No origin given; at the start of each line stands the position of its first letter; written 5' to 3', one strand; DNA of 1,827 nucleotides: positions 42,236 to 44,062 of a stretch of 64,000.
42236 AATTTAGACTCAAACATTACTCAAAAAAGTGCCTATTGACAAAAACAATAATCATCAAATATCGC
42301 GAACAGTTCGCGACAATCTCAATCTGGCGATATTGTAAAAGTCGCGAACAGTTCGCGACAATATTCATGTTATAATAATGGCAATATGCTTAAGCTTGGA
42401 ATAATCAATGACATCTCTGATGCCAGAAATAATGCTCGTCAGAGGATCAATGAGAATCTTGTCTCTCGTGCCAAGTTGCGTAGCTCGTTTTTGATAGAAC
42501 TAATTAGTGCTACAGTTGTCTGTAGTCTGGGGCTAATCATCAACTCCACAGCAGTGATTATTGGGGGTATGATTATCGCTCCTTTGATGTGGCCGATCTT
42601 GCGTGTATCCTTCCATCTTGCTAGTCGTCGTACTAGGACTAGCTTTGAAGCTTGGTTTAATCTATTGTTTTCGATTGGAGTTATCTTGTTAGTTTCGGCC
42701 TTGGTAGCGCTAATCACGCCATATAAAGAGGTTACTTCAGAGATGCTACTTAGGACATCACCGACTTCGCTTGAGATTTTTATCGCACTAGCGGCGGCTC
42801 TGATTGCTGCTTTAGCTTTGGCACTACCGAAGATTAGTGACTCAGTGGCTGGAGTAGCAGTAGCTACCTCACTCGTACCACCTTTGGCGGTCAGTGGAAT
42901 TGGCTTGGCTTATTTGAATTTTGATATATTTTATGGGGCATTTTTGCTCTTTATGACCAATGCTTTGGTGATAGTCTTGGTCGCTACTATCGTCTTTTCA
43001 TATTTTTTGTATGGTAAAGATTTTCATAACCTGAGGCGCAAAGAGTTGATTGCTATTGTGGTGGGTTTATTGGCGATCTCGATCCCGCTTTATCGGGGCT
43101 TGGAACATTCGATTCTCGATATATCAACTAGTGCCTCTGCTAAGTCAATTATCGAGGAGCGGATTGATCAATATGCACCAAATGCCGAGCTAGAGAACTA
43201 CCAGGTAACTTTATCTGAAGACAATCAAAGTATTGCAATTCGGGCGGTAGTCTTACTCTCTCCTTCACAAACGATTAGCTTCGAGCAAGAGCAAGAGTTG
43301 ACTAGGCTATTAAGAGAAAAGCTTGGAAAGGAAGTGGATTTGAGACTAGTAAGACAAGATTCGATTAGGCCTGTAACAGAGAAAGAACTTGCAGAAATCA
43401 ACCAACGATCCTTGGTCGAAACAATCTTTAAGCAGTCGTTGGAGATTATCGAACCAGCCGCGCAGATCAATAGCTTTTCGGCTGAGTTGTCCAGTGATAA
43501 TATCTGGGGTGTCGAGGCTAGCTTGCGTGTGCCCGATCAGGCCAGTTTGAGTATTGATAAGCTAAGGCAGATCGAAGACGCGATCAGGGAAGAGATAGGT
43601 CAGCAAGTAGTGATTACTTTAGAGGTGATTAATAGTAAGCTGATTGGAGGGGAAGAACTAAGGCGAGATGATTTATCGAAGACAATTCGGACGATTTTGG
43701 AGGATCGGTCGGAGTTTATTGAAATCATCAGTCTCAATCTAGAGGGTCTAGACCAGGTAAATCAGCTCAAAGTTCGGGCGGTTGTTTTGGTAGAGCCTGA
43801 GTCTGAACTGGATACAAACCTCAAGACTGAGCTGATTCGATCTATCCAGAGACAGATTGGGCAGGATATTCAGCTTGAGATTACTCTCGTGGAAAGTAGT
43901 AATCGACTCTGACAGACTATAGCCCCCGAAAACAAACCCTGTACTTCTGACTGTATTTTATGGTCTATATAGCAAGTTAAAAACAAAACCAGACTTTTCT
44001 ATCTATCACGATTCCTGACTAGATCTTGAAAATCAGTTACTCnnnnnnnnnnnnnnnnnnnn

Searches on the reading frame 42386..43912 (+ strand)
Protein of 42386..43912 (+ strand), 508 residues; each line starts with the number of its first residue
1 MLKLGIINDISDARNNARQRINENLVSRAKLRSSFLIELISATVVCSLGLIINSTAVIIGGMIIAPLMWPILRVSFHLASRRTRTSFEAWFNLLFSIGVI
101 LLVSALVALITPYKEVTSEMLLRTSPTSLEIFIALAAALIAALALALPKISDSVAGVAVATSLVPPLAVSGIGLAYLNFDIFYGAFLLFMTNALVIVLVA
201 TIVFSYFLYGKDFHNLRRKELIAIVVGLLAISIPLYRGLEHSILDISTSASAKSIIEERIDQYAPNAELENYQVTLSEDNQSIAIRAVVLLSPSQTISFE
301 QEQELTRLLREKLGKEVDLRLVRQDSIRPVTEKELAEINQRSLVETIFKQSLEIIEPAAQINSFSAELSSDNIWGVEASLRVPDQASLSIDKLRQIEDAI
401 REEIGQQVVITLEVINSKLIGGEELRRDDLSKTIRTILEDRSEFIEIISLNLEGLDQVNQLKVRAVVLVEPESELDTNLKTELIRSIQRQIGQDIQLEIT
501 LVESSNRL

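Call 89: search_protein_families(library=pfam, proteins=[window:42386-43912:+], max_evalue=0.00001)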
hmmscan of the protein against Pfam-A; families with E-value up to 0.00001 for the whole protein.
window:42386-43912:+ (508 aa): 1 family
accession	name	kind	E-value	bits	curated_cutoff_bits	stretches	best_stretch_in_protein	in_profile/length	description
PF04087.19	DUF389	-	4.7e-34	117.8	23.9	1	62-198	1-137/137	Domain of unknown function (DUF389)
